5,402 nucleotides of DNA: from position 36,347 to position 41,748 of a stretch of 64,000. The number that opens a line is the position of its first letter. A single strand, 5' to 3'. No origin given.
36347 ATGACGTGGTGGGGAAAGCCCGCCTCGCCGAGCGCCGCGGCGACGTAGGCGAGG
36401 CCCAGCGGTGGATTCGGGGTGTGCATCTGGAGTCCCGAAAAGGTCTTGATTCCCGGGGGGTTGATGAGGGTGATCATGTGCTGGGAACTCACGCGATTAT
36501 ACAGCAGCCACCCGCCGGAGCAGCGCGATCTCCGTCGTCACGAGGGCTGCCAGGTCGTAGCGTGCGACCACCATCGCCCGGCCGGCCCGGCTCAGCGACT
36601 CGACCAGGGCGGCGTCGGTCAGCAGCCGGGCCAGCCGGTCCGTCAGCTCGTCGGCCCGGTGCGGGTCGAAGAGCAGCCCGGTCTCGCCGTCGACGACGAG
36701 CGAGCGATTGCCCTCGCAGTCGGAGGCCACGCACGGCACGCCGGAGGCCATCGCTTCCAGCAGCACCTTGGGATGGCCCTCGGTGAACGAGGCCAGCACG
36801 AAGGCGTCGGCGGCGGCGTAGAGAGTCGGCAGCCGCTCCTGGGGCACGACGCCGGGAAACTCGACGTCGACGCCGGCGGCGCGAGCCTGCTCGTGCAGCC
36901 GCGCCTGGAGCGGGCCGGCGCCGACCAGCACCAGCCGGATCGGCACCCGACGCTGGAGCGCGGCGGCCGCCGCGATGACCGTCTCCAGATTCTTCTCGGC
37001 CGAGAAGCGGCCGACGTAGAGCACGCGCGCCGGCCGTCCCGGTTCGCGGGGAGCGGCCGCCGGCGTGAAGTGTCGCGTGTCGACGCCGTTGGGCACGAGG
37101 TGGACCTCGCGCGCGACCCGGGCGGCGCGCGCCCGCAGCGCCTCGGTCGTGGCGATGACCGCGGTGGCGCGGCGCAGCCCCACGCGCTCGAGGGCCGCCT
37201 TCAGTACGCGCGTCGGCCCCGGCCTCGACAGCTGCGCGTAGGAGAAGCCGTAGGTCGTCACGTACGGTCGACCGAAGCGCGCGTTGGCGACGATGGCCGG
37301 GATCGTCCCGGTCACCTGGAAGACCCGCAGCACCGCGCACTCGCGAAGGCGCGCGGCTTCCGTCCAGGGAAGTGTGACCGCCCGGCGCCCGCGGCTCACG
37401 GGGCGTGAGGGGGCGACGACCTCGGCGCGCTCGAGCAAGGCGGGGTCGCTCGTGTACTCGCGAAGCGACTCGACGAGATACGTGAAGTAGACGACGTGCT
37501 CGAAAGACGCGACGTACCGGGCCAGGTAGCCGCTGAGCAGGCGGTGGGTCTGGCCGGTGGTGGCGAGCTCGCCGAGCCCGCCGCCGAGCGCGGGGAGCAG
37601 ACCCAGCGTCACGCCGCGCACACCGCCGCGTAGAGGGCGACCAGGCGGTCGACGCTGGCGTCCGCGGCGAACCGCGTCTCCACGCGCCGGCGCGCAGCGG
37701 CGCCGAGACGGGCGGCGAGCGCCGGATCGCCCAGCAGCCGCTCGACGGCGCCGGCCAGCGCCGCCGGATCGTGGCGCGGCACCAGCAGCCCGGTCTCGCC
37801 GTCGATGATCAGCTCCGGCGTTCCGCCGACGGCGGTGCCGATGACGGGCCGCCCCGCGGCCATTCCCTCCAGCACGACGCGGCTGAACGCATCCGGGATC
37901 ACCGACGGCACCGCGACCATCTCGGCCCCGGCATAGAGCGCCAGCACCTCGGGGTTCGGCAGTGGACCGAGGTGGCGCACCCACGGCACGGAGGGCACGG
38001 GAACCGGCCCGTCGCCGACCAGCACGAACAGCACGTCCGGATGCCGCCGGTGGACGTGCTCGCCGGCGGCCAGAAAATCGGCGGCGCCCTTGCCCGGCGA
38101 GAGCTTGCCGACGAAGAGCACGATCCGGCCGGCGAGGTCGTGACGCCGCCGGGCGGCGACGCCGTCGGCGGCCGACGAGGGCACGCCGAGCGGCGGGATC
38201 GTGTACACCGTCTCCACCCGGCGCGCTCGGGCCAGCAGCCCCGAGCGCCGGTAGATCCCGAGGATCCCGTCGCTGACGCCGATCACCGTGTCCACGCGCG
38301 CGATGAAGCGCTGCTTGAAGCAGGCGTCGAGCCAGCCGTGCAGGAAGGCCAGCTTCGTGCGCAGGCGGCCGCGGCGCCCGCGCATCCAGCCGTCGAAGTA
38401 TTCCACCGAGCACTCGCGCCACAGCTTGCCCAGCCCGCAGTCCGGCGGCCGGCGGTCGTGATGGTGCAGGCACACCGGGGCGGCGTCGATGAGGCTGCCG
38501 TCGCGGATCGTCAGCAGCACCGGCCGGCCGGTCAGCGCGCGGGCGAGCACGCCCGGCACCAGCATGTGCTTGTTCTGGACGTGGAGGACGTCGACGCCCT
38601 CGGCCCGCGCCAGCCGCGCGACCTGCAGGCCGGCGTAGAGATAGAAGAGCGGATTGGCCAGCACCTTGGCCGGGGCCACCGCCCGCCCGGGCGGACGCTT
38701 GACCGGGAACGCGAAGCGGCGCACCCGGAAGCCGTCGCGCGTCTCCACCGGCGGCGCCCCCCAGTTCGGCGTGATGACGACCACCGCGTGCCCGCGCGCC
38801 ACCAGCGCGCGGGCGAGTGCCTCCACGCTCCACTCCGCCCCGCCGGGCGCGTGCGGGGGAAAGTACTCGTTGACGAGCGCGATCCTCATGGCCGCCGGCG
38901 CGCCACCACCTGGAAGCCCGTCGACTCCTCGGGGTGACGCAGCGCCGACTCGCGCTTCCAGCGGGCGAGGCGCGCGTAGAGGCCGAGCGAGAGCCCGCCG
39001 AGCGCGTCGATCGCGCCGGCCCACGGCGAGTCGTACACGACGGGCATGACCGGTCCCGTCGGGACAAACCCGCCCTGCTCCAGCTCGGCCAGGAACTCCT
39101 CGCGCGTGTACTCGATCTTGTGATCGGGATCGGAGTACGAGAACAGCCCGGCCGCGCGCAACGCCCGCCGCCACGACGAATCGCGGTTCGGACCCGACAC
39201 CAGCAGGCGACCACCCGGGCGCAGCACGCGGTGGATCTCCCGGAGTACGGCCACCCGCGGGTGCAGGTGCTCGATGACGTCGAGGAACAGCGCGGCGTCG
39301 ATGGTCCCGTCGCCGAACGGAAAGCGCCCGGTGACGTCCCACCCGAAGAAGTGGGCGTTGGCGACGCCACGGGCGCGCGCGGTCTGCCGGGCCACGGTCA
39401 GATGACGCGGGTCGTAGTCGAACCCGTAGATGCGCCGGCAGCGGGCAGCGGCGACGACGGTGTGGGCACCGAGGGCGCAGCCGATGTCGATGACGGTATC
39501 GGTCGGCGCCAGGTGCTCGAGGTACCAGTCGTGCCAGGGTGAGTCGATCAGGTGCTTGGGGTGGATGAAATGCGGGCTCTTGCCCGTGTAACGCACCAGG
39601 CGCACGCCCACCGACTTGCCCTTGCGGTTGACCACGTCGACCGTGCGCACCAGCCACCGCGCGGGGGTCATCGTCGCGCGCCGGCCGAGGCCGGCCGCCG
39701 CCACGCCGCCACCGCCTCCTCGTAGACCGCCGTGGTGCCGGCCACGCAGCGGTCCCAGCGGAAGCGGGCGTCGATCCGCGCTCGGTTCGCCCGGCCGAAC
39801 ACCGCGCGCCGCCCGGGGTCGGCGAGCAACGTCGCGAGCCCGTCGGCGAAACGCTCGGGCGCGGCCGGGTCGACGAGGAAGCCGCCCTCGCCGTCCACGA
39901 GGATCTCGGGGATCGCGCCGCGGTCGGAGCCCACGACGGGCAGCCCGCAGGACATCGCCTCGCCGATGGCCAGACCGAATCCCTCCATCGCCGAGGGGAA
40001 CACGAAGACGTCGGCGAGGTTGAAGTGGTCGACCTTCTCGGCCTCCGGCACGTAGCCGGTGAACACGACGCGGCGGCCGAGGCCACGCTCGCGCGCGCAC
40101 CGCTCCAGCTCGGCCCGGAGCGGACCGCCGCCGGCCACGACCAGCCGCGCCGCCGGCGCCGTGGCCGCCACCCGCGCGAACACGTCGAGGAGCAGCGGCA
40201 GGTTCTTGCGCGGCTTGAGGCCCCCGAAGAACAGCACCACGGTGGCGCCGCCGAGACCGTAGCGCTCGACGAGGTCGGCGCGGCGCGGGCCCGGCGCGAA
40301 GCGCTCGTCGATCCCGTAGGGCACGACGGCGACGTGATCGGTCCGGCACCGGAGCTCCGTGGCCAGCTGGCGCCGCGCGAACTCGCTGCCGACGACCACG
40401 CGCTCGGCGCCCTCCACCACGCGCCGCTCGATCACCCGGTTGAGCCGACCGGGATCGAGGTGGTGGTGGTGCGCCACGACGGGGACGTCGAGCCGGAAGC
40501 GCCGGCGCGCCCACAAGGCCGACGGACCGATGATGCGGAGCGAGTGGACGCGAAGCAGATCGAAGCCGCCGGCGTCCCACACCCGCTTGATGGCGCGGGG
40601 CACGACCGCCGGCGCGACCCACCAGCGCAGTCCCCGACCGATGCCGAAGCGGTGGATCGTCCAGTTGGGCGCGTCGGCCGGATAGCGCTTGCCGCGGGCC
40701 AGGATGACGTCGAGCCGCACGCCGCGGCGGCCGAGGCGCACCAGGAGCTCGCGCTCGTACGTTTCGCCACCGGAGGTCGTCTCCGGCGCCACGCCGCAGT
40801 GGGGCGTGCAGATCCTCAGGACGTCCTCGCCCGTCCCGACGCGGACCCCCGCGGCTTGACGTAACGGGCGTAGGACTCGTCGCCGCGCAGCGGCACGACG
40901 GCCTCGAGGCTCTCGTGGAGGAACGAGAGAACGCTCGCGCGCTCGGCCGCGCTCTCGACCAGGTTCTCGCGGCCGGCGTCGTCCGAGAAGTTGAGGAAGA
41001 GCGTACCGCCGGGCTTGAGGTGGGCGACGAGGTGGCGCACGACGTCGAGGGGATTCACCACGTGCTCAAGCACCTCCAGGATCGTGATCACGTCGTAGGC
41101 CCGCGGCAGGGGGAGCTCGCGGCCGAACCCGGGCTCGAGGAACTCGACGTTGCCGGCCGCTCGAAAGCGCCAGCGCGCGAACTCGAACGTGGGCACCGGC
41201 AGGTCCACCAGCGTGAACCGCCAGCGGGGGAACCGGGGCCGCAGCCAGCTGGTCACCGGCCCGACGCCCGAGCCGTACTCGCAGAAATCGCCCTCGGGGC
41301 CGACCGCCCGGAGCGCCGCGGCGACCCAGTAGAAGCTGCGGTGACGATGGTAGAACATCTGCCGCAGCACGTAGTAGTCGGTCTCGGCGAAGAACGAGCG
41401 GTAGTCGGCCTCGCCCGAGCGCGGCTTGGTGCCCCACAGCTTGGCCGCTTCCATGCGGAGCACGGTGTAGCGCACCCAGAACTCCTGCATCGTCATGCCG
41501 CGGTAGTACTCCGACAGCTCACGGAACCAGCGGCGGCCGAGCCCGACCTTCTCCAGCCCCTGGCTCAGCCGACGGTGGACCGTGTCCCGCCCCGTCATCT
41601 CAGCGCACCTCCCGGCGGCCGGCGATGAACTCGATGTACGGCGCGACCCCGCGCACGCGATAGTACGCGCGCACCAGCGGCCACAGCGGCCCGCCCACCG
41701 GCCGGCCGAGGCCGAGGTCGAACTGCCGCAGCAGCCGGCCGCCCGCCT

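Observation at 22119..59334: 37-kb, 33-gene single-strand glycan locus combining nonulosonic-acid, dideoxyhexose, radical-SAM and methylation chemistry with an ABC-flippase/ligase assembly logic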

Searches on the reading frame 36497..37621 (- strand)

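Call 7: search_protein_families(library=pfam, proteins=[window:36497-37621:-], max_evalue=0.001)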
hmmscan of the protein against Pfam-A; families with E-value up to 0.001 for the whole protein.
window:36497-37621:- (374 aa): 6 families
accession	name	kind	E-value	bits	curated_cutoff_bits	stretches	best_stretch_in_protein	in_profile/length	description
PF00534.26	Glycos_transf_1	-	3.7e-41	141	26.4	1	192-349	10-171/172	Glycosyl transferases group 1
PF13692.12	Glyco_trans_1_4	-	6.9e-36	124.1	27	1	199-336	3-142/142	Glycosyl transferases group 1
PF13524.12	Glyco_trans_1_2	-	6.7e-10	39.5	25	1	227-359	14-137/144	Glycosyl transferase-like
PF13439.12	Glyco_transf_4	-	1e-09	39.1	28.5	1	64-183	42-169/170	Glycosyltransferase Family 4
PF20706.3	GT4-conflict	-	1.3e-08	34.7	26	1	143-304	138-315/385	Family 4 Glycosyltransferase in conflict systems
PF13579.12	Glyco_trans_4_4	-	8.4e-05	23.4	29.7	1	35-179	13-158/158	Glycosyl transferase 4-like domain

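Call 52: search_protein_families(library=ncbifam, proteins=[window:36497-37621:-], max_evalue=0.000001)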
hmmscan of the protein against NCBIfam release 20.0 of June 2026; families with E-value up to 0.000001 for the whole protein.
window:36497-37621:- (374 aa): 32 families (the best 25 are shown)
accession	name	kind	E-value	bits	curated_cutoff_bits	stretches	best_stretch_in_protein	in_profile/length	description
TIGR03088.1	stp2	hypoth_equivalog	2.9e-34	118.7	409.05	1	170-367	159-369/374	TIGR03088 family PEP-CTERM/XrtA system glycosyltransferase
NF041876.1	EPS_EpsE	equivalog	7e-33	114.4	400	1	149-358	159-383/389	exopolysaccharide biosynthesis GT4 family glycosyltransferase EpsE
TIGR04063.1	stp3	hypoth_equivalog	1.6e-26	93.1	442.05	1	140-360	146-384/397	TIGR04063 family PEP-CTERM/XrtA system glycosyltransferase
TIGR03999.1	thiol_BshA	equivalog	6.3e-26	91.2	273.7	1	146-369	139-371/375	N-acetyl-alpha-D-glucosaminyl L-malate synthase BshA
NF038229.1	Glyco4_Geo_Pelo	equivalog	1.6e-25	89.8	400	1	148-370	106-335/338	GPMC system family 4 glycosyltransferase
TIGR04047.1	MSMEG_0565_glyc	hypoth_equivalog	1.9e-22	79.9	259.85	1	145-359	132-362/373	MSMEG_0565 family glycosyltransferase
NF047684.1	TeichurnBiosyTuaC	equivalog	2.2e-22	79.5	550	1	148-357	161-375/391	teichuronic acid biosynthesis protein TuaC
TIGR02149.1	glgA_Coryne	subfamily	4.2e-20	72.2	302.4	1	141-371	134-390/391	glycogen synthase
NF050056.1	ProtGlycPglH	equivalog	1.2e-19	70.6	600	1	146-367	132-349/354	GalNAc-alpha-(1->4)-GalNAc-alpha-(1->3)-diNAcBac-PP-undecaprenol alpha-1,4-N-acetyl-D-galactosaminyltransferase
TIGR03449.1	mycothiol_MshA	equivalog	4.1e-19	68.8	462.5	1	171-348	188-381/406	D-inositol-3-phosphate glycosyltransferase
NF053787.1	GlcN_PG_synth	equivalog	9.5e-19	67.5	480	1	154-366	146-354/361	N-acetylglucosaminyl phosphatidylglycerol synthase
NF038298.1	EPS_HpsO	equivalog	5.9e-18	64.8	575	1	176-369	173-385/388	hormogonium polysaccharide biosynthesis glycosyltransferase HpsO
NF007396.0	PRK09922.1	equivalog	5.5e-17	61.7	385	1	171-336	158-326/361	lipopolysaccharide 1,6-galactosyltransferase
TIGR04348.1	TIGR04348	equivalog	7.4e-17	61.3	300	1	193-348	133-289/310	selenoneine biosynthesis selenosugar synthase SenB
NF007640.0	PRK10307.1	subfamily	8.1e-17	61.2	276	1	133-369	153-405/411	WcaI family glycosyltransferase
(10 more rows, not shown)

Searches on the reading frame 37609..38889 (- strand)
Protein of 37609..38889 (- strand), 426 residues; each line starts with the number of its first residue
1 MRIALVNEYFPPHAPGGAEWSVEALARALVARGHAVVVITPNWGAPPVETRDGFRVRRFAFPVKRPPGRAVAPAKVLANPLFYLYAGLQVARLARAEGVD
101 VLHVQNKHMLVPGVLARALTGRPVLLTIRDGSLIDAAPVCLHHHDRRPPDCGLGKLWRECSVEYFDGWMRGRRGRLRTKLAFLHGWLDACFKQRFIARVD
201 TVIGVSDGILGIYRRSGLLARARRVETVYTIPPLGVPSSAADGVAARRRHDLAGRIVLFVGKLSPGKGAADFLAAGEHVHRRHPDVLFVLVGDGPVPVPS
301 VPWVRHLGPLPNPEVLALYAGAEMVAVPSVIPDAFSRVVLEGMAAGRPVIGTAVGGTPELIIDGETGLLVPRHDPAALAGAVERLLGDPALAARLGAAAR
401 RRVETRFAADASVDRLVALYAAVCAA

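Call 7: search_protein_families(library=pfam, proteins=[window:37609-38889:-], max_evalue=0.001)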
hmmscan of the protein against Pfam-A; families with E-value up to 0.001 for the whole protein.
window:37609-38889:- (426 aa): 5 families
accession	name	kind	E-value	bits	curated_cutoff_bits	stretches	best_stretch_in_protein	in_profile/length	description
PF13692.12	Glyco_trans_1_4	-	9.6e-28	97.7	27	1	255-388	2-142/142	Glycosyl transferases group 1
PF00534.26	Glycos_transf_1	-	1.8e-26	93.1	26.4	1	253-402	14-172/172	Glycosyl transferases group 1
PF13439.12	Glyco_transf_4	-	9.6e-17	62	28.5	1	15-229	1-163/170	Glycosyltransferase Family 4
PF13579.12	Glyco_trans_4_4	-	7.1e-16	59.4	29.7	1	16-228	1-155/158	Glycosyl transferase 4-like domain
PF13524.12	Glyco_trans_1_2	-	3e-11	43.9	25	1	279-417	9-143/144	Glycosyl transferase-like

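Call 52: search_protein_families(library=ncbifam, proteins=[window:37609-38889:-], max_evalue=0.000001)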
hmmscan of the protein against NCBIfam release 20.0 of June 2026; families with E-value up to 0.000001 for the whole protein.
window:37609-38889:- (426 aa): 18 families
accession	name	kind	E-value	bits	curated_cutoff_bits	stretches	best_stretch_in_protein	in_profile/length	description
TIGR02149.1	glgA_Coryne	subfamily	4.1e-28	98.6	302.4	1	244-424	192-391/391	glycogen synthase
NF041876.1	EPS_EpsE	equivalog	8.2e-27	94.4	400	1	304-414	278-387/389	exopolysaccharide biosynthesis GT4 family glycosyltransferase EpsE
TIGR03088.1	stp2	hypoth_equivalog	6.2e-23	81.4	409.05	1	286-422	230-372/374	TIGR03088 family PEP-CTERM/XrtA system glycosyltransferase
TIGR03449.1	mycothiol_MshA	equivalog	2.5e-22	79.3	462.5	1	255-423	221-403/406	D-inositol-3-phosphate glycosyltransferase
TIGR03999.1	thiol_BshA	equivalog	2e-18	66.5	273.7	1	253-423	198-373/375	N-acetyl-alpha-D-glucosaminyl L-malate synthase BshA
NF038229.1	Glyco4_Geo_Pelo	equivalog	1e-17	64.2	400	1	248-424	154-337/338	GPMC system family 4 glycosyltransferase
TIGR04047.1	MSMEG_0565_glyc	hypoth_equivalog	2.5e-16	59.8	259.85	1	304-421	259-372/373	MSMEG_0565 family glycosyltransferase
TIGR04063.1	stp3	hypoth_equivalog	1.8e-15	56.7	442.05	1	195-423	154-395/397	TIGR04063 family PEP-CTERM/XrtA system glycosyltransferase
NF053787.1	GlcN_PG_synth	equivalog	5.7e-15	55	480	1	253-424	196-360/361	N-acetylglucosaminyl phosphatidylglycerol synthase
NF047684.1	TeichurnBiosyTuaC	equivalog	3.8e-13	49.1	550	1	254-423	219-389/391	teichuronic acid biosynthesis protein TuaC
NF012028.0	PRK15484.1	subfamily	1e-11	44.6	618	1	308-390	263-346/380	lipopolysaccharide N-acetylglucosaminyltransferase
NF041139.1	TreT_Thcocales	equivalog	2.4e-11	43.1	775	1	324-421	315-410/412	trehalose synthase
TIGR04157.1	glyco_rSAM_CFB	subfamily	1.4e-10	40.8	400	1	254-409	227-395/406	TIGR04157 family glycosyltransferase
NF007640.0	PRK10307.1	subfamily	1.5e-10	40.6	276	0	193-417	166-401/411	WcaI family glycosyltransferase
NF038011.1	PelF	equivalog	1.3e-08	34.4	100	1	327-420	388-489/489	GT4 family glycosyltransferase PelF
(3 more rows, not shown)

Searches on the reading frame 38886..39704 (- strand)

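Call 7: search_protein_families(library=pfam, proteins=[window:38886-39704:-], max_evalue=0.001)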
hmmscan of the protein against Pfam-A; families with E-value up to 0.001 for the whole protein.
window:38886-39704:- (272 aa): 7 families
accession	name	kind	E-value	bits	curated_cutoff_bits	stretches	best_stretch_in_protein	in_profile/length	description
PF08241.18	Methyltransf_11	-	1.1e-18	68.1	21.2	1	72-169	1-95/95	Methyltransferase domain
PF13649.12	Methyltransf_25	-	2.2e-17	64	27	1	71-165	1-97/97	Methyltransferase domain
PF13847.12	Methyltransf_31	-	1.1e-16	61.3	27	1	69-174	5-114/145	Methyltransferase domain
PF13489.12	Methyltransf_23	-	1.5e-14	54.4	27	1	66-213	21-159/164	Methyltransferase domain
PF08242.18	Methyltransf_12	-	1.6e-13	51.7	30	1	72-167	1-98/98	Methyltransferase domain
PF01209.24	Ubie_methyltran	-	4e-06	26.8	20.1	1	68-169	48-151/233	ubiE/COQ5 methyltransferase family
PF05175.20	MTS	-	0.00024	21.2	23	1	62-128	24-94/170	Methyltransferase small domain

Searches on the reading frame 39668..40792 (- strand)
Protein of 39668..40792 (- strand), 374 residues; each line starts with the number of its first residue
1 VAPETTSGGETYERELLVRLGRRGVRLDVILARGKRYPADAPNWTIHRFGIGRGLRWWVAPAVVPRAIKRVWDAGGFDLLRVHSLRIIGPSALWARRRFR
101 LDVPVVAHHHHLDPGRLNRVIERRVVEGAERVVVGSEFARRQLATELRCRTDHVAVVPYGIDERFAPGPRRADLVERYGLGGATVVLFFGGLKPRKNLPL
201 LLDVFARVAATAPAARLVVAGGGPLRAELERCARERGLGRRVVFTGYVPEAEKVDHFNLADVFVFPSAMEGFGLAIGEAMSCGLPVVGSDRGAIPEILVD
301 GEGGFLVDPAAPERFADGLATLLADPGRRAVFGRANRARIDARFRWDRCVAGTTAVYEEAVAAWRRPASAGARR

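Call 7: search_protein_families(library=pfam, proteins=[window:39668-40792:-], max_evalue=0.001)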
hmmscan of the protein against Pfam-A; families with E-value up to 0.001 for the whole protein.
window:39668-40792:- (374 aa): 5 families
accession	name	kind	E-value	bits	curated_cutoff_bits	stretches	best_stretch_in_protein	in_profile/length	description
PF00534.26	Glycos_transf_1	-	2.9e-41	141.3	26.4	1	183-338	15-171/172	Glycosyl transferases group 1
PF13692.12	Glyco_trans_1_4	-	7.5e-39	133.7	27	1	184-325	2-142/142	Glycosyl transferases group 1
PF13439.12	Glyco_transf_4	-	9.2e-18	65.3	28.5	1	7-163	2-168/170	Glycosyltransferase Family 4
PF20706.3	GT4-conflict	-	8.5e-15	55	26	1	119-351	137-383/385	Family 4 Glycosyltransferase in conflict systems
PF13524.12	Glyco_trans_1_2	-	1e-08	35.7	25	1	210-348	10-137/144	Glycosyl transferase-like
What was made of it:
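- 39668..40792 (-): GT4 glycosyltransferase a (the most variable GT). Pfam Glycos_transf_1 + Glyco_transf_4 (call 7).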

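Call 52: search_protein_families(library=ncbifam, proteins=[window:39668-40792:-], max_evalue=0.000001)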
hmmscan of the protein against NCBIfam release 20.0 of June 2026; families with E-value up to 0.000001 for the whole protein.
window:39668-40792:- (374 aa): 31 families (the best 25 are shown)
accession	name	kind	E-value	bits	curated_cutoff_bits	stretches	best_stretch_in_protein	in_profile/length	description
TIGR04047.1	MSMEG_0565_glyc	hypoth_equivalog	2.6e-40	138.7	259.85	1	73-358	84-372/373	MSMEG_0565 family glycosyltransferase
TIGR03449.1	mycothiol_MshA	equivalog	4.9e-35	121.2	462.5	1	118-362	154-405/406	D-inositol-3-phosphate glycosyltransferase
TIGR03999.1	thiol_BshA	equivalog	2.3e-32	112.3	273.7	1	123-360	139-373/375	N-acetyl-alpha-D-glucosaminyl L-malate synthase BshA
NF041876.1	EPS_EpsE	equivalog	5.6e-32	111.4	400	1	130-348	163-384/389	exopolysaccharide biosynthesis GT4 family glycosyltransferase EpsE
TIGR03088.1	stp2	hypoth_equivalog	9.6e-31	107.1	409.05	1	141-359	149-372/374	TIGR03088 family PEP-CTERM/XrtA system glycosyltransferase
TIGR04063.1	stp3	hypoth_equivalog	3.8e-30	105.1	442.05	1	116-361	145-396/397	TIGR04063 family PEP-CTERM/XrtA system glycosyltransferase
TIGR02149.1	glgA_Coryne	subfamily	4.7e-27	95.1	302.4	1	118-360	134-390/391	glycogen synthase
NF053787.1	GlcN_PG_synth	equivalog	2.5e-25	89.1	480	1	100-360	104-359/361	N-acetylglucosaminyl phosphatidylglycerol synthase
NF038295.1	EPS_HpsP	equivalog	5.4e-21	75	550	1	144-359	169-386/388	hormogonium polysaccharide biosynthesis glycosyltransferase HpsP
TIGR04157.1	glyco_rSAM_CFB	subfamily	1.3e-20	73.7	400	1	122-302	163-343/406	TIGR04157 family glycosyltransferase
NF038229.1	Glyco4_Geo_Pelo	equivalog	7.8e-19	67.9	400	1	119-360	100-336/338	GPMC system family 4 glycosyltransferase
NF012028.0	PRK15484.1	subfamily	8.6e-17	61.3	618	1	121-364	132-378/380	lipopolysaccharide N-acetylglucosaminyltransferase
NF041010.1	glycosy_Agl16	equivalog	3.7e-16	58.9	575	1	99-359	101-350/352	glycosylation protein Agl16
NF038298.1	EPS_HpsO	equivalog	8.4e-15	54.4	575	1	148-336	164-363/388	hormogonium polysaccharide biosynthesis glycosyltransferase HpsO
NF041879.1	EPS_EpsH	equivalog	2.2e-12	46.5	800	1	126-358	187-414/431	exopolysaccharide biosynthesis glycosyltransferase EpsH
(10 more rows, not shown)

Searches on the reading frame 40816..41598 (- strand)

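Call 7: search_protein_families(library=pfam, proteins=[window:40816-41598:-], max_evalue=0.001)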
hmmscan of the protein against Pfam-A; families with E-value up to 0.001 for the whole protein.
window:40816-41598:- (260 aa): 4 families
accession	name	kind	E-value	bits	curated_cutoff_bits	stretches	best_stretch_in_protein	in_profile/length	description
PF13489.12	Methyltransf_23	-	2.1e-14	54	27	1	93-205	11-119/164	Methyltransferase domain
PF08242.18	Methyltransf_12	-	2.9e-14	54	30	1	107-200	2-98/98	Methyltransferase domain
PF08241.18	Methyltransf_11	-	1.7e-10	41.8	21.2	1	107-202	2-95/95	Methyltransferase domain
PF13649.12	Methyltransf_25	-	1.2e-09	39.2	27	1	107-198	3-97/97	Methyltransferase domain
